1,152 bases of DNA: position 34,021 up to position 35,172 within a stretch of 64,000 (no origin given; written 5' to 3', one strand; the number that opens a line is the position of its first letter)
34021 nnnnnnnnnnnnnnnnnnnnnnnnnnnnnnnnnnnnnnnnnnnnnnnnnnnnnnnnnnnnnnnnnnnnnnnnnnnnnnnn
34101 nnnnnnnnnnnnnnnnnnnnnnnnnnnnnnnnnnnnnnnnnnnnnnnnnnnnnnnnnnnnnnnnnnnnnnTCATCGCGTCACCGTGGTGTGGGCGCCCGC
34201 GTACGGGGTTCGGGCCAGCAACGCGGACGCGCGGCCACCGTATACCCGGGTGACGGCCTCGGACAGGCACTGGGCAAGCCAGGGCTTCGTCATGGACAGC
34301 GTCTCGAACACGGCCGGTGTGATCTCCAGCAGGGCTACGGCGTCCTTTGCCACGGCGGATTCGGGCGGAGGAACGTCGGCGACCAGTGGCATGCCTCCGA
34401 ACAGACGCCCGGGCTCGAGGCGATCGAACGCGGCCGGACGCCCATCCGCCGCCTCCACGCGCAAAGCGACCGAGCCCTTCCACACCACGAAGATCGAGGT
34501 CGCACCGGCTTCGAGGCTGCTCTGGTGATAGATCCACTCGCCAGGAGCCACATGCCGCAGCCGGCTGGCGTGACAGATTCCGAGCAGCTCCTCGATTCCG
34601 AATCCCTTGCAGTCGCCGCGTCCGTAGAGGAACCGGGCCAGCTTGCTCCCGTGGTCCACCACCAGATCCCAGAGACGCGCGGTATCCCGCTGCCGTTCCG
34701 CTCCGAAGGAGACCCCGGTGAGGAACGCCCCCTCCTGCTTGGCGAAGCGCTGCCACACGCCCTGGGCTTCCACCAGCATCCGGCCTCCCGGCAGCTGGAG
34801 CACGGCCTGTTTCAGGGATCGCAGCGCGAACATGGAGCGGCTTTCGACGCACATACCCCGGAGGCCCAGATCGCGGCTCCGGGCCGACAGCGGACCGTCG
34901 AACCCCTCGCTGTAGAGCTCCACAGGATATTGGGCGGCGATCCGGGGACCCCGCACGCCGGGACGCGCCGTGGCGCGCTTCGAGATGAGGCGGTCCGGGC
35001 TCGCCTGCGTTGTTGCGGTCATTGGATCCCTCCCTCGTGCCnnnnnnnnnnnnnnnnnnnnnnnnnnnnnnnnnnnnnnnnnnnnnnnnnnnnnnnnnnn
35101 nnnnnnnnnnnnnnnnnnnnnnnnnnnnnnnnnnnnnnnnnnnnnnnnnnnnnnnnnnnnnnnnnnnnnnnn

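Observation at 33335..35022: Tandem paralogues fusing a PilZ c-di-GMP receptor to a degenerate cyclic-nucleotide-binding domain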

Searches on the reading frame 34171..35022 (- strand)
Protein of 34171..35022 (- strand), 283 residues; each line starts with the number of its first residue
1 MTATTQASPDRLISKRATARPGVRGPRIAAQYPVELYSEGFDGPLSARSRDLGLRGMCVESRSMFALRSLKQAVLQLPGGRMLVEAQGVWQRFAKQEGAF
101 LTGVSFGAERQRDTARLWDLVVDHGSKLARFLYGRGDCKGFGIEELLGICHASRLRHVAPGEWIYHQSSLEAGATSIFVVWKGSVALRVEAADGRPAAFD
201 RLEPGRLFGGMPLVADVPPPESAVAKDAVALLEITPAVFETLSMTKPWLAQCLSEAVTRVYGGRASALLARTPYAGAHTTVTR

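Call 4: search_protein_families(library=pfam, proteins=[window:34171-35022:-], max_evalue=1)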
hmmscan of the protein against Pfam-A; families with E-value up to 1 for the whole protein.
window:34171-35022:- (283 aa): 1 family
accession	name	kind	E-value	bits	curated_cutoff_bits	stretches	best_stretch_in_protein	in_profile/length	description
PF00027.35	cNMP_binding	-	1.5e-11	44.6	27.5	1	156-243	2-86/89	Cyclic nucleotide-binding domain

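Call 5: search_protein_families(library=ncbifam, proteins=[window:34171-35022:-], max_evalue=1)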
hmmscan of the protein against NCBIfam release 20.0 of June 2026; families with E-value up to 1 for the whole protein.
window:34171-35022:- (283 aa): 3 families
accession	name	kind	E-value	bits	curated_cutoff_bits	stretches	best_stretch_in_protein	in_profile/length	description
NF008732.0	PRK11753.1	equivalog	0.00016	21.2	266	1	173-258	40-126/214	cAMP-activated global transcriptional regulator CRP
TIGR03896.1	cyc_nuc_ocin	subfamily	0.0044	16.4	161.05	1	174-237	26-93/317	bacteriocin-type transport-associated protein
TIGR02266.1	gmx_TIGR02266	paralog_domain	0.012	15.8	68.7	1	28-118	2-92/96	TIGR02266 family protein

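Call 20: find_homologous_proteins(query=window:34174-35022:-, max_evalue=0.001)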
Query window:34174-35022:- (283 aa): 47 proteins with E <= 0.001 among 4837 candidates.
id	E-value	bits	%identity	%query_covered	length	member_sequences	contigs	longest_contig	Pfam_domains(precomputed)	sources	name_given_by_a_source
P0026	3.6e-184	628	100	100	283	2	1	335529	PF00027.36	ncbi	-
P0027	3.2e-82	294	56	87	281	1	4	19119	PF00027.36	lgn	-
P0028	3.2e-80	287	55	87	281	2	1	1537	PF07238.20,PF00027.36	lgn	-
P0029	1.1e-72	263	52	86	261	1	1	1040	PF07238.20,PF00027.36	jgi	jgi:hypothetical protein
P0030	2.6e-66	242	48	88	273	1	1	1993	PF00027.36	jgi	-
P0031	1.4e-65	239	47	89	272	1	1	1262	PF07238.20,PF00027.36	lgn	-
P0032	1.0e-63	233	47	95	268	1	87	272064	PF07238.20,PF00027.36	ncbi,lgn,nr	ncbi:MAG: cyclic nucleotide-binding domain-containing protein [Deltaproteobacteria bacterium]|nr:cyc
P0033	1.4e-62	230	46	87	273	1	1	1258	PF00027.36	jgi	jgi:hypothetical protein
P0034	4.7e-62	228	46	88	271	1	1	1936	PF07238.20,PF00027.36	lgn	-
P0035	1.4e-61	226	48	87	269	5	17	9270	PF00027.36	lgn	-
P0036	1.1e-60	223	46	87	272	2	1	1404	PF07238.20,PF00027.36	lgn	-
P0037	1.7e-60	223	48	87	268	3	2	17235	PF07238.20,PF00027.36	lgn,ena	-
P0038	9.7e-60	220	48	87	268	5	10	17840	PF00027.36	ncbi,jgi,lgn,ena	ncbi:MAG TPA: cyclic nucleotide-binding domain-containing protein [Myxococcota bacterium]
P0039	1.2e-59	220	46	87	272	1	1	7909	PF00027.36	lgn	-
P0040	2.7e-59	219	47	87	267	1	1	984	PF07238.20,PF00027.36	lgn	-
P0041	3.7e-59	218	46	87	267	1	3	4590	PF07238.20,PF00027.36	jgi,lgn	-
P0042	8.0e-59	217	45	88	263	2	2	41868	PF07238.20,PF00027.36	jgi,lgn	-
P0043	8.1e-59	217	44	88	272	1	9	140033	PF07238.20,PF00027.36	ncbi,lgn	-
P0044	2.2e-58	216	45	87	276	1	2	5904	PF07238.20,PF00027.36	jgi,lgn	-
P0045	2.8e-58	215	46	87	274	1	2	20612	PF00027.36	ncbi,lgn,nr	ncbi:MAG: hypothetical protein DCC71_12365 [Proteobacteria bacterium]|nr:MAG: hypothetical protein D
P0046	7.1e-58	214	44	95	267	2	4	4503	PF07238.20,PF00027.36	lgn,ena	-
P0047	2.9e-57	212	45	87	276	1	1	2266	PF07238.20,PF00027.36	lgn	-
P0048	3.7e-57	212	44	88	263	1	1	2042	PF07238.20,PF00027.36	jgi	jgi:CRP-like cAMP-binding protein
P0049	3.3e-56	209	45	87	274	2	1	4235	PF07238.20,PF00027.36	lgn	-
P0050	3.3e-56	209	44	93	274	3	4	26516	PF07238.20,PF00027.36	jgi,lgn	jgi:CRP-like cAMP-binding protein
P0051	2.5e-55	206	45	88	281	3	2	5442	PF07238.20,PF00027.36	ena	-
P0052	4.4e-55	205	44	87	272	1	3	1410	PF00027.36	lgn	-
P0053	5.6e-55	205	41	87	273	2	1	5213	PF07238.20,PF00027.36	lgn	-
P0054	7.3e-55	204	43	89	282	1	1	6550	PF07238.20,PF00027.36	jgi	jgi:CRP-like cAMP-binding protein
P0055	1.1e-54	204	45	87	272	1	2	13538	PF07238.20,PF00027.36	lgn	-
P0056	1.2e-54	204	41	91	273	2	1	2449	PF07238.20,PF00027.36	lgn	-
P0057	7.2e-54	201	44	87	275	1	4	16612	PF00027.36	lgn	-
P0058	7.4e-54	201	45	89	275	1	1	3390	PF07238.20,PF00027.36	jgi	jgi:hypothetical protein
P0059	5.8e-53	198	44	84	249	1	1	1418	PF00027.36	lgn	-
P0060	4.1e-51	192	44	86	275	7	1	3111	PF07238.20,PF00027.36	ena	-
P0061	7.3e-51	191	45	87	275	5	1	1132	PF00027.36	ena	-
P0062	1.2e-50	190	43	84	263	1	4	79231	PF07238.20,PF00027.36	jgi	jgi:hypothetical protein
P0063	3.5e-50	189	44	86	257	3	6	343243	PF07238.20,PF00027.36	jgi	jgi:CRP-like cAMP-binding protein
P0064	4.3e-50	189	43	87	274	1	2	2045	PF07238.20,PF00027.36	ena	-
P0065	3.5e-49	186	42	87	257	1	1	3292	PF07238.20,PF00027.36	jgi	jgi:hypothetical protein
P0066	4.2e-49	185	38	92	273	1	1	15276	PF07238.20,PF00027.36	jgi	-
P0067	6.8e-49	185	45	87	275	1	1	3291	PF00027.36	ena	-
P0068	3.3e-48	182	42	82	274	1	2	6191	PF00027.36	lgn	-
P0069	2.2e-46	176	43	87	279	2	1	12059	PF07238.20,PF00027.36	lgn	-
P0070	4.3e-44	169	39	87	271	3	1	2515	PF07238.20,PF00027.36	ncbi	-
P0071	1.1e-41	161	41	76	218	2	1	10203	PF00027.36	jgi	-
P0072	2.4e-39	153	40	76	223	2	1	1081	PF00027.36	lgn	-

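Call 21: find_encoding_contigs(protein=P0026, flank=3000, max_places=2)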
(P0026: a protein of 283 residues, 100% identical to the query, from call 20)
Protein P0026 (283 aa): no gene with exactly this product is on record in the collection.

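Call 22: find_encoding_contigs(protein=P0032, flank=8000, max_places=3)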
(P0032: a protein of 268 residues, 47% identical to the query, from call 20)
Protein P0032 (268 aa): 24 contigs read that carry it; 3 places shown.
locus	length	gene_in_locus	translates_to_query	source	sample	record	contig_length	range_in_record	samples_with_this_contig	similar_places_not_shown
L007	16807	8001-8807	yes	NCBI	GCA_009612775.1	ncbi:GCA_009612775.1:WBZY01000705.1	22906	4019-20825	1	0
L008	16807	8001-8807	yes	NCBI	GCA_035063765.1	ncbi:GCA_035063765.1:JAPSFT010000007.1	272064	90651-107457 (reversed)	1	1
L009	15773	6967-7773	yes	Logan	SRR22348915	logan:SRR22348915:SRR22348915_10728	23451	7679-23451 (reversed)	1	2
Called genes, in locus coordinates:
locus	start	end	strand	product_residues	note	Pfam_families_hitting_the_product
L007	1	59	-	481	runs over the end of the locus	PF02518:HATPase_c, PF00072:Response_reg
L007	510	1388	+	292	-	PF20560:MotA_N, PF01618:MotA_ExbB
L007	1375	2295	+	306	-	PF13677:MotB_plug, PF00691:OmpA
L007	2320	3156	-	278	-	PF08668:HDOD, PF01966:HD (weak)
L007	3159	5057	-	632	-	PF05157:MshEN, PF13191:AAA_16 (faint), PF00437:T2SSE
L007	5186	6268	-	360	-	PF00512:HisKA (weak), PF02518:HATPase_c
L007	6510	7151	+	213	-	PF00072:Response_reg, PF00196:GerE, PF08281:Sigma70_r4_2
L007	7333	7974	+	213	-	PF00072:Response_reg, PF00196:GerE, PF08281:Sigma70_r4_2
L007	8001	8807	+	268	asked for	PF07238:PilZ (weak), PF00027:cNMP_binding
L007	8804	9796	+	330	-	PF03448:MgtE_N (faint), PF14842:FliG_N, PF14841:FliG_M, PF01706:FliG_C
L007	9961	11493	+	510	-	PF00158:Sigma54_activat, PF13191:AAA_16 (weak), PF14532:Sigma54_activ_2, PF25601:AAA_lid_14, PF02954:HTH_8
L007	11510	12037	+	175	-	PF03748:FliL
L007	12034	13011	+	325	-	PF01052:FliMN_C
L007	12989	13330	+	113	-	PF01052:FliMN_C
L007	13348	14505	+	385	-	PF04347:FliO, PF00813:FliP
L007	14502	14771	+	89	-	PF01313:Bac_export_3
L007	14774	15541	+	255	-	PF01311:Bac_export_1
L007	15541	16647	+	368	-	PF01312:Bac_export_2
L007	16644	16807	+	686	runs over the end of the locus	PF00771:FHIPEP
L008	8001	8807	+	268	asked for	PF07238:PilZ (weak), PF00027:cNMP_binding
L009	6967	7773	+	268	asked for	PF07238:PilZ (weak), PF00027:cNMP_binding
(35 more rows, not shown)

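Call 23: find_encoding_contigs(protein=P0043, flank=8000, max_places=2)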
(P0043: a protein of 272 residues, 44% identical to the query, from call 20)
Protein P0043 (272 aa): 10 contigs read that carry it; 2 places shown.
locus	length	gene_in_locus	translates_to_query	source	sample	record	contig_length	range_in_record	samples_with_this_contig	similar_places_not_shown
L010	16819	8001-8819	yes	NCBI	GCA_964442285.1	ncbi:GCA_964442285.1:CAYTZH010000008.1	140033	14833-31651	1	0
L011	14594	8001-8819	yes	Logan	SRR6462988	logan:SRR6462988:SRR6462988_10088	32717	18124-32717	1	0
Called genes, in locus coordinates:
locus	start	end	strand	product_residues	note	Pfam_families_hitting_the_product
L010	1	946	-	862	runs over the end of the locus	PF03968:LptD_N (weak), PF19838:LptD_2, PF04453:LptD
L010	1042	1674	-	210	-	PF00027:cNMP_binding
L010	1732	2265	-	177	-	PF00578:AhpC-TSA, PF08534:Redoxin, PF00085:Thioredoxin (weak), PF13098:Thioredoxin_2, PF13905:Thioredoxin_8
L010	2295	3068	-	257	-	PF02683:DsbD_TM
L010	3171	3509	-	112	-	-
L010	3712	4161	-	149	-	PF02580:Tyr_Deacylase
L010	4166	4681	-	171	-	PF22769:DCD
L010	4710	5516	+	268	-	PF03009:GDPD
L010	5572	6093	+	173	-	PF08241:Methyltransf_11 (weak), PF13649:Methyltransf_25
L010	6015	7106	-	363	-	PF08331:QueG_DUF1730, PF00037:Fer4 (faint), PF13484:Fer4_16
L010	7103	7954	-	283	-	PF09721:Exosortase_EpsH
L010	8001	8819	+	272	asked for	PF07238:PilZ, PF00027:cNMP_binding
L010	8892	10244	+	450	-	PF00232:Glyco_hydro_1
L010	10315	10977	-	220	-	PF07589:PEP_exosort_dom (weak)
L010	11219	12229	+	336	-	PF00685:Sulfotransfer_1 (faint), PF13469:Sulfotransfer_3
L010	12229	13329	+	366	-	PF02163:Peptidase_M50, PF00571:CBS (weak)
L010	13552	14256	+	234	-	PF04367:DUF502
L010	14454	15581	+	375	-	PF13239:2TM, PF00512:HisKA, PF02518:HATPase_c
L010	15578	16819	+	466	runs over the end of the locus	PF00072:Response_reg, PF00158:Sigma54_activat, PF14532:Sigma54_activ_2, PF07728:AAA_5, PF25601:AAA_lid_14, PF02954:HTH_8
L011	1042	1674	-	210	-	PF00027:cNMP_binding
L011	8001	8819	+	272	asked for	PF07238:PilZ, PF00027:cNMP_binding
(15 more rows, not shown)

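Call 26: find_encoding_contigs(protein=P0027, flank=8000, max_places=2)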
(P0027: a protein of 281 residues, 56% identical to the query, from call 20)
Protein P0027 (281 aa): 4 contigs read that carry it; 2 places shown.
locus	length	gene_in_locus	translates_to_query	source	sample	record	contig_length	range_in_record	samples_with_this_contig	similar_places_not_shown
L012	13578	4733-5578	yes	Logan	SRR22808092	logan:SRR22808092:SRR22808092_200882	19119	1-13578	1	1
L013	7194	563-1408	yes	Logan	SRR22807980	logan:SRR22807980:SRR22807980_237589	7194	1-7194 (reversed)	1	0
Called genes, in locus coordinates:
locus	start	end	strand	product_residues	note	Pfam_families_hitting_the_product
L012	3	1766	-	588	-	?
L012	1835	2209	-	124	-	-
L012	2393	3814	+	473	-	PF07992:Pyr_redox_2, PF00070:Pyr_redox, PF02852:Pyr_redox_dim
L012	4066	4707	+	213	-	PF00072:Response_reg, PF00196:GerE, PF08281:Sigma70_r4_2 (weak)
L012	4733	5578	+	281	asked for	PF00027:cNMP_binding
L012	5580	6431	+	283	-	PF07238:PilZ (weak), PF00027:cNMP_binding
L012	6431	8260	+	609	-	PF00072:Response_reg, PF00990:GGDEF, PF00563:EAL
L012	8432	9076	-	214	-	PF00072:Response_reg, PF00196:GerE, PF08281:Sigma70_r4_2 (weak)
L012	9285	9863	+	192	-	PF00072:Response_reg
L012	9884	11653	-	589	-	PF00512:HisKA, PF10090:HPTransfase (weak), PF02518:HATPase_c, PF00072:Response_reg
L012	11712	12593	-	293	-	-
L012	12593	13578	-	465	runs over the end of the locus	PF04909:Amidohydro_2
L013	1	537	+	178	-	?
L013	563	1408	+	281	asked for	PF00027:cNMP_binding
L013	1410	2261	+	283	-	PF07238:PilZ (weak), PF00027:cNMP_binding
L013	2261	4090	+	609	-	PF00072:Response_reg, PF00990:GGDEF, PF00563:EAL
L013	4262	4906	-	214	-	PF00072:Response_reg, PF00196:GerE, PF08281:Sigma70_r4_2 (weak)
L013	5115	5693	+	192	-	PF00072:Response_reg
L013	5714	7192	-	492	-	?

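Call 39: find_related_loci(query=A3, collection=metagenome_contigs, flank=8000)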
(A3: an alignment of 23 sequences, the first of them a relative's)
Query A3 (268 aa) in metagenome_contigs; peptide patterns used: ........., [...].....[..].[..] (x = any residue, [..] = any of these).
158 stretches matched a pattern; 11 encode a relative of the query (tblastn E <= 1e-3); 11 distinct loci.
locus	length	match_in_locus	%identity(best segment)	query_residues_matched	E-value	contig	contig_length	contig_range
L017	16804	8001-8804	100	1-268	1e-176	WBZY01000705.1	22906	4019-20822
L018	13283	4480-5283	75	1-268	2e-132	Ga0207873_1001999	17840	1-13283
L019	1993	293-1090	67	3-268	7e-125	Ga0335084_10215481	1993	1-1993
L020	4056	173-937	54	13-268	1e-85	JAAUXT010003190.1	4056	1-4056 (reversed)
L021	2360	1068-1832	54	13-268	2e-87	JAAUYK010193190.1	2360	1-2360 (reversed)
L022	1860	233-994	50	15-268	1e-81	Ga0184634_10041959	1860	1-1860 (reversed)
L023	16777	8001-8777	51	5-264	2e-77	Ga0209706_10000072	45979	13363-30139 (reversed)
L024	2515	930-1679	51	15-264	4e-74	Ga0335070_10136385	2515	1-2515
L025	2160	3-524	66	94-266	1e-70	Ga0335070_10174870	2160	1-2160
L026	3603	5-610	54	67-268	7e-63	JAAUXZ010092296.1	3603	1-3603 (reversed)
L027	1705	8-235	62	193-268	6e-24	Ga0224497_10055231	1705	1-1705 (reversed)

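Call 50: find_encoding_contigs(protein=P0063, flank=6000, max_places=1)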
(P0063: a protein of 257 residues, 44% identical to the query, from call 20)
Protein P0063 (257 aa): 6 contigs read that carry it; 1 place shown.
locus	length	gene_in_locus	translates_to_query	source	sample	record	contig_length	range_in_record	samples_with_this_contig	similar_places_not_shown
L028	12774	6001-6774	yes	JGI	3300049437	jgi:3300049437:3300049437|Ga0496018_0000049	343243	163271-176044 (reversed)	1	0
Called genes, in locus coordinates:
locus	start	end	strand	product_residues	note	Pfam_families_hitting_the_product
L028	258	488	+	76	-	-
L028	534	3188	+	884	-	PF08448:PAS_4, PF00512:HisKA, PF02518:HATPase_c, PF00072:Response_reg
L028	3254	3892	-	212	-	-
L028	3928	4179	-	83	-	-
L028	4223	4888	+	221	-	PF00072:Response_reg, PF00196:GerE, PF08281:Sigma70_r4_2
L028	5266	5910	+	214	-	PF00072:Response_reg, PF08281:Sigma70_r4_2, PF00196:GerE, PF04545:Sigma70_r4 (faint)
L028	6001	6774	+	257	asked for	PF07238:PilZ, PF00027:cNMP_binding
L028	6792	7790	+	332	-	PF03448:MgtE_N (faint), PF14842:FliG_N, PF14841:FliG_M, PF01706:FliG_C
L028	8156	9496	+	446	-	PF00158:Sigma54_activat, PF14532:Sigma54_activ_2, PF07728:AAA_5 (weak), PF25601:AAA_lid_14, PF02954:HTH_8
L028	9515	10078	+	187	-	PF03748:FliL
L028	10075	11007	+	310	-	PF01052:FliMN_C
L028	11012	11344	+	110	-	PF01052:FliMN_C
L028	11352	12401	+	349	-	PF04347:FliO, PF00813:FliP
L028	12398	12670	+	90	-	PF01313:Bac_export_3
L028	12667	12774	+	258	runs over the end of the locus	PF01311:Bac_export_1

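Call 51: find_encoding_contigs(protein=P0042, flank=6000, max_places=1)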
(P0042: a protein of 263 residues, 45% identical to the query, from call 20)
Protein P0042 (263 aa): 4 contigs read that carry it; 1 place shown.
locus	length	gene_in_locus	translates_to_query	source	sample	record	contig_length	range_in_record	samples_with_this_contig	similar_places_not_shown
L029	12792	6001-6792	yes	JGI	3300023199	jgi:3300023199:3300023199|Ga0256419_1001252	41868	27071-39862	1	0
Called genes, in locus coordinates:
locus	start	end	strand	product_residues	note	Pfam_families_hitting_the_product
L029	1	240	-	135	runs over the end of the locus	-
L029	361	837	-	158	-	PF02580:Tyr_Deacylase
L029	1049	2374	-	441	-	PF00078:RVT_1, PF08388:GIIM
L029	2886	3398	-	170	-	PF06559:DCD_N (faint), PF22769:DCD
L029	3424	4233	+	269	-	PF03009:GDPD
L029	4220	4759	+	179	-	PF13489:Methyltransf_23 (weak), PF13847:Methyltransf_31 (faint), PF08241:Methyltransf_11, PF13649:Methyltransf_25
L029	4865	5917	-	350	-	PF08331:QueG_DUF1730, PF13183:Fer4_8 (faint), PF00037:Fer4 (faint), PF12838:Fer4_7 (faint), PF13484:Fer4_16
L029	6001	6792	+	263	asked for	PF07238:PilZ (weak), PF00027:cNMP_binding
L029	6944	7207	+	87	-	-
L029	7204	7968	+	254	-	PF01790:LGT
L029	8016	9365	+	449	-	PF00232:Glyco_hydro_1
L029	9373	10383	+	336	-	PF00685:Sulfotransfer_1, PF13469:Sulfotransfer_3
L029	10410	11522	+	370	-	PF13398:Peptidase_M50B (weak), PF02163:Peptidase_M50, PF00571:CBS (weak)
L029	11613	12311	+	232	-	PF04367:DUF502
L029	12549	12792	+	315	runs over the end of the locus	PF11376:DUF3179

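Call 52: find_encoding_contigs(protein=P0050, flank=6000, max_places=1)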
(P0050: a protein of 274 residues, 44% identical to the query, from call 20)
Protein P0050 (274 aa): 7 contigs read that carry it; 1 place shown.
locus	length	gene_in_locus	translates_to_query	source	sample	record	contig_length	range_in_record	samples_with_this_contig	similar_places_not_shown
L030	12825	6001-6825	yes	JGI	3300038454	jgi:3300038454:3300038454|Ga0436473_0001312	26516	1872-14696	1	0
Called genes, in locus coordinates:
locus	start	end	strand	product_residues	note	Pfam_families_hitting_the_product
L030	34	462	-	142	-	-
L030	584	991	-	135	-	PF02580:Tyr_Deacylase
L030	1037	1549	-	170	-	PF22769:DCD, PF00692:dUTPase (faint)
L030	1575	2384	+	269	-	PF03009:GDPD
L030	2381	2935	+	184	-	PF13847:Methyltransf_31 (weak), PF08241:Methyltransf_11 (weak), PF13649:Methyltransf_25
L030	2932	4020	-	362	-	PF08331:QueG_DUF1730, PF00037:Fer4 (faint), PF13484:Fer4_16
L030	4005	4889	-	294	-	PF09721:Exosortase_EpsH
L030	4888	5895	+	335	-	PF07238:PilZ (weak), PF00027:cNMP_binding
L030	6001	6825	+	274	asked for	PF07238:PilZ (weak), PF00027:cNMP_binding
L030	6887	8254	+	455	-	PF07287:AtuA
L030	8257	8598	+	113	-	PF23544:AtuA_ferredoxin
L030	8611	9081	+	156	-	PF08534:Redoxin, PF00578:AhpC-TSA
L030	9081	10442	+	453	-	PF00232:Glyco_hydro_1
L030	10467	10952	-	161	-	PF00300:His_Phos_1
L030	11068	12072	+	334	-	PF00685:Sulfotransfer_1 (weak), PF13469:Sulfotransfer_3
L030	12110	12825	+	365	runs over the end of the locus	PF02163:Peptidase_M50, PF00571:CBS (weak)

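Call 62: predict_structure(alignment_id=A4)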
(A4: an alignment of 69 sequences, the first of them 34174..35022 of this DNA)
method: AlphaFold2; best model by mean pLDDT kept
length: 283 residues; sequences in the alignment: 69
mean_pLDDT: 90.5   pTM: 0.86
mean pLDDT of the five models: 90.5, 89.9, 89.8, 89.7, 89.7
residues with pLDDT >= 90: 228; 70-90: 22; 50-70: 26; < 50: 7
segments of 3 or more residues with pLDDT < 50: none
pLDDT, mean of each block of 10 residues (from residue 1): 50 50 80 97 97 97 97 97 97 94 91 94 98 96 98 97 93 90 97 92 98 95 97 96 96 98 95 64 68
secondary structure, 60 per line:
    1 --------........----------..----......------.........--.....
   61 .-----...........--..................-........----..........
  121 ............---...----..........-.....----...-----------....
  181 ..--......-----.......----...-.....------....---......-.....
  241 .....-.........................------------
elements in order: H9-16 E33-38 E45-53 E56-61 E70-77 E80-94 E99-106 H111-132 H143-152 E154-158 E163-165 E177-182 E185-190 E196-202 E207-209 H211-215 E222-225 E229-234 H236-245 H247-271
